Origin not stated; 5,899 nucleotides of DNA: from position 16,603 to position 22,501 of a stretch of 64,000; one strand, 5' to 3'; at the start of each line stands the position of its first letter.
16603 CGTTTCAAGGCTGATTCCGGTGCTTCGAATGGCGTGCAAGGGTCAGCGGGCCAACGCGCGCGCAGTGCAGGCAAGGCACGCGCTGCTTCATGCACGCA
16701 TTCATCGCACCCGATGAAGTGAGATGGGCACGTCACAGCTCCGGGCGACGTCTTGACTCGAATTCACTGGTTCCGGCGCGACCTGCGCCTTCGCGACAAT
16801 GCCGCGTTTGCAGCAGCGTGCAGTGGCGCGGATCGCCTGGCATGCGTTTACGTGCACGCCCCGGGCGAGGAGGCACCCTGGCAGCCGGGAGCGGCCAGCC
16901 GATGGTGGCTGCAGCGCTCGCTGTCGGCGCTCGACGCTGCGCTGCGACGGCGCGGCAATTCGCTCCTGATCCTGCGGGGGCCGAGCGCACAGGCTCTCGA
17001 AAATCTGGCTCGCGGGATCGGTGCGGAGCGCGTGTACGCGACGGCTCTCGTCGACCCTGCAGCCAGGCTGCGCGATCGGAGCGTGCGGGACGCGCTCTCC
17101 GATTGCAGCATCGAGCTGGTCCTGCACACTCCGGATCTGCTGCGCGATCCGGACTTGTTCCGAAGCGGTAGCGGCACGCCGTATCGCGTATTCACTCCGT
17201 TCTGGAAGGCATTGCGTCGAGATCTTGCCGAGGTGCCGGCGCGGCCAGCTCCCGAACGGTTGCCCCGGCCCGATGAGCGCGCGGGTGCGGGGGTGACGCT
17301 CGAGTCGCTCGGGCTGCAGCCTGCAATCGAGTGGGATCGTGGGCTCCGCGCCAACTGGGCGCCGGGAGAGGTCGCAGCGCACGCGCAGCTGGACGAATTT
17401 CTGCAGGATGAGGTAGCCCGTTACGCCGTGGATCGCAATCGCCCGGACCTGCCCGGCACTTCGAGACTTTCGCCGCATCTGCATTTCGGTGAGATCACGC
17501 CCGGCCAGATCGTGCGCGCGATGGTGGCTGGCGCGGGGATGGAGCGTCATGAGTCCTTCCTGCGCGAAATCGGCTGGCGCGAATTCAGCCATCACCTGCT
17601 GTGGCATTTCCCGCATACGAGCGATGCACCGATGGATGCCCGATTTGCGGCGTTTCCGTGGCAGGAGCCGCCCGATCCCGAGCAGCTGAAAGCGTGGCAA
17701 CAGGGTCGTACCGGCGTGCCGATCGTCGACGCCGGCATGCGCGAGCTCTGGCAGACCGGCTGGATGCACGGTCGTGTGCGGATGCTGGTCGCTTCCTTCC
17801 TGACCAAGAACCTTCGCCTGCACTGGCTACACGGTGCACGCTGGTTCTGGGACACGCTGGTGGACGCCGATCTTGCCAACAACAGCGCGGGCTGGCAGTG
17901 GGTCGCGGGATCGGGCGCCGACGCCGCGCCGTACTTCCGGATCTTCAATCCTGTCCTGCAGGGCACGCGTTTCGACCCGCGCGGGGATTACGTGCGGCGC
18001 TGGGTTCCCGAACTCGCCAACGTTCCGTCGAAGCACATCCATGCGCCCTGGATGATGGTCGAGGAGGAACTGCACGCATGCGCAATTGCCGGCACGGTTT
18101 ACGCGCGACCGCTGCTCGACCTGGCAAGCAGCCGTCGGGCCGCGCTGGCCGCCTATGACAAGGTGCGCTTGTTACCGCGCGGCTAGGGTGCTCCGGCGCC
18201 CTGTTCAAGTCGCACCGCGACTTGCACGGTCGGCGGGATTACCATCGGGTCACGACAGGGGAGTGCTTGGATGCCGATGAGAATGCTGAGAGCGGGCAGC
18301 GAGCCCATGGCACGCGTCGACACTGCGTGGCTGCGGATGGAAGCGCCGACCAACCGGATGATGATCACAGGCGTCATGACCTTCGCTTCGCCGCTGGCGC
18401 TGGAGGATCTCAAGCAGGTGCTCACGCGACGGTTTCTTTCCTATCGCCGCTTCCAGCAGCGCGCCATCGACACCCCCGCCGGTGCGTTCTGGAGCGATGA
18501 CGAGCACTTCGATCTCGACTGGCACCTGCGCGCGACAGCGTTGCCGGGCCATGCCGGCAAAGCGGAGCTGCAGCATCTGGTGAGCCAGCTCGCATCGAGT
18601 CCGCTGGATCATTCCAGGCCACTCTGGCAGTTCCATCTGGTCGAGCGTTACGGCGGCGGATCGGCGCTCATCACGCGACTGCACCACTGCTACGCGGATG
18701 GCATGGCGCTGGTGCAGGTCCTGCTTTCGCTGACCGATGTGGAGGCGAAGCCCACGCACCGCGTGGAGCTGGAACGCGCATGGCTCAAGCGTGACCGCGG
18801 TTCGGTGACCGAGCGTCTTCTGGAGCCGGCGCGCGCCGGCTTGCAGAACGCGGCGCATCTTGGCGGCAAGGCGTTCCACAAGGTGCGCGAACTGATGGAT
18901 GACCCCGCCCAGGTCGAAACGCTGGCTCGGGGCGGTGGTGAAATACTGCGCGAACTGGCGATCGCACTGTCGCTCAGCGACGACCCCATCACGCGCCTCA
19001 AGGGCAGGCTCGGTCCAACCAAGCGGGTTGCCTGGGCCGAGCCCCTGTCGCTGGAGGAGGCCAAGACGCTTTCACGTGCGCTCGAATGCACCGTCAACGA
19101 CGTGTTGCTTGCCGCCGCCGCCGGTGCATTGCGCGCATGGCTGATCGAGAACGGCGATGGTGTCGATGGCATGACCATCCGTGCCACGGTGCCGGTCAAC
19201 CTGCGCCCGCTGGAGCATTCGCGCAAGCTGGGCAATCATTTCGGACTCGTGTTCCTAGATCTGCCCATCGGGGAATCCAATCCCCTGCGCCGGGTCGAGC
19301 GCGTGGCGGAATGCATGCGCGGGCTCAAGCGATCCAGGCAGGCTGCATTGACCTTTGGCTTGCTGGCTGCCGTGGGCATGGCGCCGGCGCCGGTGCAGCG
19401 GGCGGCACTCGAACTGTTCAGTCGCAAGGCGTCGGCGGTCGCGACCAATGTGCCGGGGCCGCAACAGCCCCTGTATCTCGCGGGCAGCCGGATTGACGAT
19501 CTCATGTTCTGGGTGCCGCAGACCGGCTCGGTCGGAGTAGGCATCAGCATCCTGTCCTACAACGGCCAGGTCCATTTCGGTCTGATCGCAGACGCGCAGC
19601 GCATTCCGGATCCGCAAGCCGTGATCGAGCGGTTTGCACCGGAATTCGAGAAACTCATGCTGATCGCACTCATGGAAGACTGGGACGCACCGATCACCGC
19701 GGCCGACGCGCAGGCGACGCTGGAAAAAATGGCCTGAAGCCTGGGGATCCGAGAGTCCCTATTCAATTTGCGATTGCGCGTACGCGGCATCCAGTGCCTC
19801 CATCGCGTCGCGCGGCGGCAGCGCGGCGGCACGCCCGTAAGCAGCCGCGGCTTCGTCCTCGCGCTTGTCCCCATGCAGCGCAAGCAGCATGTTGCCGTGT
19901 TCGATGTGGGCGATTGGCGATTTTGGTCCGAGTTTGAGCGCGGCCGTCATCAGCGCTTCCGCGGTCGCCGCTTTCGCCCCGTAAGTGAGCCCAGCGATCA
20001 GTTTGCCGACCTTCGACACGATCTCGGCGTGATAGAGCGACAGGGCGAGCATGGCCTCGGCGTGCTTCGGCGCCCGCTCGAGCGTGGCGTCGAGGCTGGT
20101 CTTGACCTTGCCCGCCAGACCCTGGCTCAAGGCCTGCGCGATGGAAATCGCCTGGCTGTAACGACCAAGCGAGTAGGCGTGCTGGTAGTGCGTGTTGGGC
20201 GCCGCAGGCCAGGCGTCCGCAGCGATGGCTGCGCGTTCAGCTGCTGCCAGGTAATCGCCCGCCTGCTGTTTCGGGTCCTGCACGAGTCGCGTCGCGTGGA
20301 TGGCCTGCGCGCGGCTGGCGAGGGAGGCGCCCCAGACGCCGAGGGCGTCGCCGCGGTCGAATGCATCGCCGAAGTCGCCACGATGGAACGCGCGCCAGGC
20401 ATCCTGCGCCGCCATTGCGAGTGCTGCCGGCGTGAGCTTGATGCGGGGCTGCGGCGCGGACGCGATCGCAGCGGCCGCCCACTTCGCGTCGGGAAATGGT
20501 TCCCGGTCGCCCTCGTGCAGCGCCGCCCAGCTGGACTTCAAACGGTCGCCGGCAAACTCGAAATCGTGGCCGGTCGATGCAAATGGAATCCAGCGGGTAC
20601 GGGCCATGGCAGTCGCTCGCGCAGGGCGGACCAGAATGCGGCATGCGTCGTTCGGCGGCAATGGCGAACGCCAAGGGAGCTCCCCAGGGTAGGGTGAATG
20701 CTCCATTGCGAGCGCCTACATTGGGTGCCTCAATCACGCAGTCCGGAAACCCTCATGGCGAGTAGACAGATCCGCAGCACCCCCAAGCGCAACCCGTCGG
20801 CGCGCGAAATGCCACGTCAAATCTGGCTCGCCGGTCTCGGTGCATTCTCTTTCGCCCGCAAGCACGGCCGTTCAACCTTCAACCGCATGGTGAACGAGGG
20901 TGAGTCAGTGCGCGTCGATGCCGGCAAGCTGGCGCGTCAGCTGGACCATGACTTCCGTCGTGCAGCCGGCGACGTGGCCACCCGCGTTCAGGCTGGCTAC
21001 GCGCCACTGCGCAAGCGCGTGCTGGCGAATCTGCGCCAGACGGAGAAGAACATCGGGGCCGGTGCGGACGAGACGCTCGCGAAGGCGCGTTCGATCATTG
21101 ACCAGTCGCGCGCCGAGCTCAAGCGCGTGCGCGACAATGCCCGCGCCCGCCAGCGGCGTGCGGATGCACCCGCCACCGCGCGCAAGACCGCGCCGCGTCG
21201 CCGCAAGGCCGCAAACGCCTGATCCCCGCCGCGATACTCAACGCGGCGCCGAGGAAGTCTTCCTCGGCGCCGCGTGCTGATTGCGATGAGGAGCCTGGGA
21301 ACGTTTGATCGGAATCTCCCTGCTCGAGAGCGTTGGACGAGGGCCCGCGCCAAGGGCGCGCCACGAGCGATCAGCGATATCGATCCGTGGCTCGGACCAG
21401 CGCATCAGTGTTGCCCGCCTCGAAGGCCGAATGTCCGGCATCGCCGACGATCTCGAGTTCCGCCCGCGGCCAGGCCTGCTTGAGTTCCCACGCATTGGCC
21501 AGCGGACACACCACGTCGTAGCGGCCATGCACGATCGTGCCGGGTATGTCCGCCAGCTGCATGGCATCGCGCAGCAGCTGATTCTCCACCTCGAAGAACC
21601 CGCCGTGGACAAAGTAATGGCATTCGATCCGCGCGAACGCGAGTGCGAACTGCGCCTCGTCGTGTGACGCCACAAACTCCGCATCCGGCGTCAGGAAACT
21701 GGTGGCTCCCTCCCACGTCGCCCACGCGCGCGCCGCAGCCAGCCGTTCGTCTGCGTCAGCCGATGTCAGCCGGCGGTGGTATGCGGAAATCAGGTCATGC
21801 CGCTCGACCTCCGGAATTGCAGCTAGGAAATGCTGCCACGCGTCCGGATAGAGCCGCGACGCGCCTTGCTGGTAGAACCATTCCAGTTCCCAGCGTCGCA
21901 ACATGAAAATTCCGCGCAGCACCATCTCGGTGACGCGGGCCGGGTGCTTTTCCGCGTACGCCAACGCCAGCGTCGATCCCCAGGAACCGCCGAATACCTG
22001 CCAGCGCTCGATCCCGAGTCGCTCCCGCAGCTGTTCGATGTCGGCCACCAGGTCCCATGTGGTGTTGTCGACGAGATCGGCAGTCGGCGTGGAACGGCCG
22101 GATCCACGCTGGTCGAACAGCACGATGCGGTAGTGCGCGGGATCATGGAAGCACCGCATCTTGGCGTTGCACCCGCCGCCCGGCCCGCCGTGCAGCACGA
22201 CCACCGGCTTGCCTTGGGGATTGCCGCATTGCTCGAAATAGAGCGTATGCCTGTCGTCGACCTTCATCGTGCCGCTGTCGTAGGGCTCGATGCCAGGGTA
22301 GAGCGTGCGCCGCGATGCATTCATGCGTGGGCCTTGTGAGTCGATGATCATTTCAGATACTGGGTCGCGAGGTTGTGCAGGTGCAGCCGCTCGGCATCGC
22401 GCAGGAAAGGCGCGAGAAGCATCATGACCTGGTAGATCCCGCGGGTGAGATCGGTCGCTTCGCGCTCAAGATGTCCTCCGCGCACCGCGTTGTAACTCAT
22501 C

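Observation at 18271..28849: pha-cluster-like locus rebuilt around wax-ester / neutral-lipid enzymes, with phasins but no PHA synthase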

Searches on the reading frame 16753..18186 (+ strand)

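Call 5: search_protein_families(library=pfam, proteins=[window:16753-18186:+], max_evalue=0.01)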
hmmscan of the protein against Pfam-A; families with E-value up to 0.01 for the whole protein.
window:16753-18186:+ (477 aa): 2 families
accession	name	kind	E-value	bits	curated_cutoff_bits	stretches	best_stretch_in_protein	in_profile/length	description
PF03441.19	FAD_binding_7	-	6.4e-85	284.1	27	1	269-469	1-202/203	FAD binding domain of DNA photolyase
PF00875.24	DNA_photolyase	-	1.3e-44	152.5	26.6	1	4-165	2-161/164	DNA photolyase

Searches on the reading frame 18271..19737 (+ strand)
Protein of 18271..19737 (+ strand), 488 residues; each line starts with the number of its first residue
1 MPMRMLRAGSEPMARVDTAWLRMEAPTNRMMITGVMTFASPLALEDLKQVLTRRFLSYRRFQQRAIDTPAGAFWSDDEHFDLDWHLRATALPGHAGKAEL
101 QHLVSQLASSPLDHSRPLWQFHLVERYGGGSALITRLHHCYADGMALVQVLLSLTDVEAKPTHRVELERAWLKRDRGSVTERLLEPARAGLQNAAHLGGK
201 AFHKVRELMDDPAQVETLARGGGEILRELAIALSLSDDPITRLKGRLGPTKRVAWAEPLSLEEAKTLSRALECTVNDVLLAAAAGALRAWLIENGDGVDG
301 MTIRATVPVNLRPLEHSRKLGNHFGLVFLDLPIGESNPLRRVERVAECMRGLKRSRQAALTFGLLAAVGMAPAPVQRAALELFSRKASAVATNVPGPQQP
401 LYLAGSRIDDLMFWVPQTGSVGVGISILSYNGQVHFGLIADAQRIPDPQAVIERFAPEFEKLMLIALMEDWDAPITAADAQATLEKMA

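Call 3: search_protein_families(library=pfam, proteins=[window:18271-19737:+], max_evalue=0.01)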
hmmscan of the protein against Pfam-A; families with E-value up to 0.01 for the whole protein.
window:18271-19737:+ (488 aa): 2 families
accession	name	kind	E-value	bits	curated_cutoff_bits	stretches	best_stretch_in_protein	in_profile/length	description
PF06974.18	WS_DGAT_C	-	1.1e-41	142.7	20.7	1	321-462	2-144/145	WS/DGAT C-terminal domain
PF03007.21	WS_DGAT_cat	-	7.7e-35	121.4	23.6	1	13-278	1-262/263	Wax ester synthase/diacylglycerol acyltransferase catalytic domain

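Call 4: search_protein_families(library=ncbifam, proteins=[window:18271-19737:+], max_evalue=0.01)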
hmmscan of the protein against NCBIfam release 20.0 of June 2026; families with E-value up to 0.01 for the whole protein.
window:18271-19737:+ (488 aa): 2 families
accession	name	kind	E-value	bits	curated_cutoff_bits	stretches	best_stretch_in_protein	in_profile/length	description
TIGR02946.1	acyl_WS_DGAT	subfamily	3.8e-124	415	309.95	1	13-462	1-449/453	wax ester/triacylglycerol synthase family O-acyltransferase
NF006788.0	PRK09294.1-2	equivalog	0.0038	16.1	539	0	105-146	91-131/422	phthiocerol/phthiodiolone dimycocerosyl transferase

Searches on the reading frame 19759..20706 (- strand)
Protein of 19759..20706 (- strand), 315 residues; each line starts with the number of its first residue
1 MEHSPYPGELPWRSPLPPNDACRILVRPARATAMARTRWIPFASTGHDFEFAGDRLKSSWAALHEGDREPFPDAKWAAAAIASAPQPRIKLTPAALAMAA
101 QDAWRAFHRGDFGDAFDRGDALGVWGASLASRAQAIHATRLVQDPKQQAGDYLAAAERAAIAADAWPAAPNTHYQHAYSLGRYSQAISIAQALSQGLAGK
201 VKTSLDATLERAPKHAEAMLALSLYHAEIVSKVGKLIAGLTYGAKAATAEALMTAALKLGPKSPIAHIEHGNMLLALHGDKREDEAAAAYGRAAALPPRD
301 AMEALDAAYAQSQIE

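Call 3: search_protein_families(library=pfam, proteins=[window:19759-20706:-], max_evalue=0.01)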
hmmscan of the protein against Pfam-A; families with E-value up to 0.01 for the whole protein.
window:19759-20706:- (315 aa): 0 families

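Call 4: search_protein_families(library=ncbifam, proteins=[window:19759-20706:-], max_evalue=0.01)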
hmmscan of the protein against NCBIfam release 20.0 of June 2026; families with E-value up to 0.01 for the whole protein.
window:19759-20706:- (315 aa): 0 families

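Call 47: search_protein_families(library=pfam, proteins=[window:19762-20607:-], max_evalue=0.1)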
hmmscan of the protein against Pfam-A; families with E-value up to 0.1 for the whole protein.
window:19762-20607:- (282 aa): 1 family
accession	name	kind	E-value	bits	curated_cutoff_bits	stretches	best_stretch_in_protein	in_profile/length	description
PF13432.12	TPR_16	-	0.046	14.6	32.7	1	213-266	13-63/65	Tetratricopeptide repeat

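Call 50: predict_structure(alignment_id=A1)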
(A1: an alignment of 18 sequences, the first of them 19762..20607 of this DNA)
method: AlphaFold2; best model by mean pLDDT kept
length: 282 residues; sequences in the alignment: 18
mean_pLDDT: 93.8   pTM: 0.91
mean pLDDT of the five models: 93.8, 92.4, 92.3, 91.8, 72.3
residues with pLDDT >= 90: 247; 70-90: 29; 50-70: 6; < 50: 0
segments of 3 or more residues with pLDDT < 50: none
pLDDT, mean of each block of 10 residues (from residue 1): 75 78 96 95 95 83 97 95 96 97 94 97 98 96 98 92 95 98 98 93 89 97 96 97 96 98 95 94 91
secondary structure, 60 per line:
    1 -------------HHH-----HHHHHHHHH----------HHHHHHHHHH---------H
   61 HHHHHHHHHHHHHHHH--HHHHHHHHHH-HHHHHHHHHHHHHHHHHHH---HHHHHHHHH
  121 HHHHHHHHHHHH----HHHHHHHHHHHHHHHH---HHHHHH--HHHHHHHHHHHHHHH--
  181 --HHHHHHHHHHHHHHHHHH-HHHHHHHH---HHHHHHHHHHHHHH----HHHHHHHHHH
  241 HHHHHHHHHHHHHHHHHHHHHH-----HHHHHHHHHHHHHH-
elements in order: H22-30 H41-50 H60-76 H79-88 H90-108 H112-132 H137-152 H156-161 H164-178 H183-200 H202-209 H213-226 H231-262 H268-281

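Call 54: fold_search(model_id=the predicted structure, library=pdb)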
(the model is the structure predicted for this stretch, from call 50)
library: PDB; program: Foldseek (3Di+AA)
matches with E <= 10: 998; with E <= 0.001: 4
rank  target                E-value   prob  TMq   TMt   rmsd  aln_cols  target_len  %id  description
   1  7t1s_A                2.4e-05  1.00  0.56  0.65   5.0       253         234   20  Crystal structure of a bacterial sterol transporter (released 2022-12-14)
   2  7t1s_B                3.9e-05  1.00  0.55  0.66   5.5       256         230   20  Crystal structure of a bacterial sterol transporter (released 2022-12-14)
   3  7cc7                  1.3e-04  1.00  0.56  0.68   4.8       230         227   17  Tetratricopeptide repeat (TPR) domain of protein tyrosine phosphatase-interacting protein 51 (PTPIP51) (released 2021-01-20)
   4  9pkq_B                3.9e-04  1.00  0.47  0.29   5.7       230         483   14  Structure of the cytoplasmic domain of unliganded human Tom70, open and closed conformations (released 2026-03-18)
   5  8chy                  1.7e-03  1.00  0.26  0.27  12.4       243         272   21  Crystal structure of an 8-repeat consensus TPR superhelix with Zinc. (released 2024-02-21)
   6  9pkq_A                1.9e-03  1.00  0.47  0.30   8.6       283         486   13  Structure of the cytoplasmic domain of unliganded human Tom70, open and closed conformations (released 2026-03-18)
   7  9qhb                  2.0e-03  1.00  0.27  0.28  14.0       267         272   18  Crystal structure of 16-repeat CTPR protein with eliminated coordination sites (released 2025-10-22)
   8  8g52_A                2.5e-03  1.00  0.61  0.61   3.8       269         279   15  Crystal structure of a bacterial TPAT family transporter (released 2023-05-24)
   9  9qhc_A                2.5e-03  1.00  0.28  0.28  10.3       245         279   20  Crystal structure of 8-repeat CTPR protein with eliminated coordination sites (released 2025-10-22)
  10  9gzg_A                2.9e-03  1.00  0.37  0.62   7.0       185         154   21  Crystal structure of CTPR4E4 mutant (released 2025-10-15)
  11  7dhg_C                3.6e-03  1.00  0.43  0.29   9.1       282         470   13  Crystal structure of SARS-CoV-2 Orf9b complex with human TOM70 (released 2021-05-12)
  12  7obi_B                3.9e-03  1.00  0.34  0.65   5.2       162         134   18  Consensus tetratricopeptide repeat protein type RV4 (released 2022-02-23)
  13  9qhc_B                4.1e-03  1.00  0.41  0.42   7.4       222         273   18  Crystal structure of 8-repeat CTPR protein with eliminated coordination sites (released 2025-10-22)
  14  6voa_E                4.8e-03  1.00  0.41  0.32   9.0       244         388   12  Cryo-EM structure of the BBSome-ARL6 complex (released 2020-06-24)
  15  6vbv_4                4.8e-03  1.00  0.41  0.32   9.0       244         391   12  Structure of the bovine BBSome:ARL6:GTP complex (released 2020-01-29)
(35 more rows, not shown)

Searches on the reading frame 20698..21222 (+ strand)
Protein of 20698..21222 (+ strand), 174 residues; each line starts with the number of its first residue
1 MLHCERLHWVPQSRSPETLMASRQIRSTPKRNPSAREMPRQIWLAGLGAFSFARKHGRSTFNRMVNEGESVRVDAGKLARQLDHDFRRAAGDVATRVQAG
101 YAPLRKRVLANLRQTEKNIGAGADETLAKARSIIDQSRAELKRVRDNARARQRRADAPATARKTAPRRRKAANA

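Call 3: search_protein_families(library=pfam, proteins=[window:20698-21222:+], max_evalue=0.01)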
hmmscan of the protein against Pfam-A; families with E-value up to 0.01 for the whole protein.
window:20698-21222:+ (174 aa): 1 family
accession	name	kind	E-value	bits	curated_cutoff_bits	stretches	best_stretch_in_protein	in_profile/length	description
PF05597.16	Phasin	-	1.7e-11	44.7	28.8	1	36-144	12-124/126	Poly(hydroxyalcanoate) granule associated protein (phasin)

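Call 4: search_protein_families(library=ncbifam, proteins=[window:20698-21222:+], max_evalue=0.01)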
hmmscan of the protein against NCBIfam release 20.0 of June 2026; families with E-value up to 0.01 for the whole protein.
window:20698-21222:+ (174 aa): 2 families
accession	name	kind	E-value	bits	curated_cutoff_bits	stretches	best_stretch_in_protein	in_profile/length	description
TIGR01837.1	PHA_granule_1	subfamily_domain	1.3e-10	41.4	94.7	1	36-145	3-116/118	poly(hydroxyalkanoate) granule-associated protein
NF047773.1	phas_rel_Lepto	domain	0.0071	16.1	35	0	40-80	5-52/68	phasin-related domain-containing protein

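Call 47: search_protein_families(library=pfam, proteins=[window:20755-21219:+], max_evalue=0.1)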
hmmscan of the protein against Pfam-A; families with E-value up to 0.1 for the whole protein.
window:20755-21219:+ (155 aa): 2 families
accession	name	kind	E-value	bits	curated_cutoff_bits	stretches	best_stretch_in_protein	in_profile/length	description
PF05597.16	Phasin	-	1.2e-11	45.2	28.8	1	17-125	12-124/126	Poly(hydroxyalcanoate) granule associated protein (phasin)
PF01442.23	Apolipoprotein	-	0.049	13.8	90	1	44-132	41-129/190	Apolipoprotein A1/A4/E domain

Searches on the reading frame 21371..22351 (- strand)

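Call 3: search_protein_families(library=pfam, proteins=[window:21371-22351:-], max_evalue=0.01)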
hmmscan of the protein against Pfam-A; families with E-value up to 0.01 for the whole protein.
window:21371-22351:- (326 aa): 4 families
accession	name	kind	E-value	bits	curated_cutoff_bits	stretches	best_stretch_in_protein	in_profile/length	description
PF00561.26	Abhydrolase_1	-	8.7e-35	121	25.8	1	48-311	1-242/245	alpha/beta hydrolase fold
PF12146.15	Hydrolase_4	-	4.5e-12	46.2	27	1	74-307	32-232/239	Serine aminopeptidase, S33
PF12697.13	Abhydrolase_6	-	5.3e-10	40.8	26.3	1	50-319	1-215/217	Alpha/beta hydrolase family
PF08386.16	Abhydrolase_4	-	0.0099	16.4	21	0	268-325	34-90/103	TAP-like protein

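Call 4: search_protein_families(library=ncbifam, proteins=[window:21371-22351:-], max_evalue=0.01)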
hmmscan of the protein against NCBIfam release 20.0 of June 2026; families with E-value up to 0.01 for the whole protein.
window:21371-22351:- (326 aa): 36 families (the best 25 are shown)
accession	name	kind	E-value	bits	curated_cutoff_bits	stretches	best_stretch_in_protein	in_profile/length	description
TIGR01249.1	pro_imino_pep_1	equivalog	2.8e-146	486.5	259.75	1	22-325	2-306/307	prolyl aminopeptidase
TIGR01250.1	pro_imino_pep_2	subfamily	8.6e-21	74.7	167.65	1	27-146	5-127/288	proline iminopeptidase-family hydrolase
NF045632.1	hydroxlase_HsaD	equivalog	9.4e-17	60.9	400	1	28-147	16-136/290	4,5:9,10-diseco-3-hydroxy-5,9,17-trioxoandrosta-1(10),2-diene-4-oate hydrolase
NF045945.1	ProImpepLactob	equivalog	1.6e-15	57.4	400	1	28-310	7-275/293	proline iminopeptidase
TIGR02427.1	protocat_pcaD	equivalog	1.1e-14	54.4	255.85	1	37-145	2-109/251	3-oxoadipate enol-lactonase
NF045948.1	ProImpepThrmp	equivalog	5.4e-14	52.3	500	1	36-144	13-124/291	proline iminopeptidase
NF051488.1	bifunc_PcaDC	exception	8.8e-14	51.4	390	1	46-145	11-108/375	bifunctional 3-oxoadipate enol-lactonase/4-carboxymuconolactone decarboxylase PcaDC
TIGR03611.1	RutD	equivalog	2.4e-12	46.8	238.5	1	46-145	11-110/258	pyrimidine utilization protein D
NF011457.0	PRK14875.1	equivalog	4.4e-12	45.6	307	1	31-145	117-228/372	acetoin dehydrogenase dihydrolipoyllysine-residue acetyltransferase subunit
NF050089.1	i_nPHAscl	equivalog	5.2e-10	38.9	300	1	48-145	19-114/288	intracellular short-chain-length polyhydroxyalkanoate depolymerase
TIGR03695.1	menH_SHCHC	equivalog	1.1e-08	34.8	208.55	1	48-147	3-103/252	2-succinyl-6-hydroxy-2,4-cyclohexadiene-1-carboxylate synthase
TIGR03343.1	biphenyl_bphD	equivalog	1.2e-08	34.5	462.15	1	38-147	23-133/282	2-hydroxy-6-oxo-6-phenylhexa-2,4-dienoate hydrolase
NF002043.0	PRK00870.1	subfamily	9.9e-08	31.8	265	1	34-188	33-180/302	haloalkane dehalogenase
NF053683.1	esterase_mleBRB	exception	2.3e-07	30.7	585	0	255-321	208-271/280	BRB family alpha/beta fold macrolide esterase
NF002938.0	PRK03592.1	equivalog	2.8e-07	30.2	241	1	24-145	10-126/298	haloalkane dehalogenase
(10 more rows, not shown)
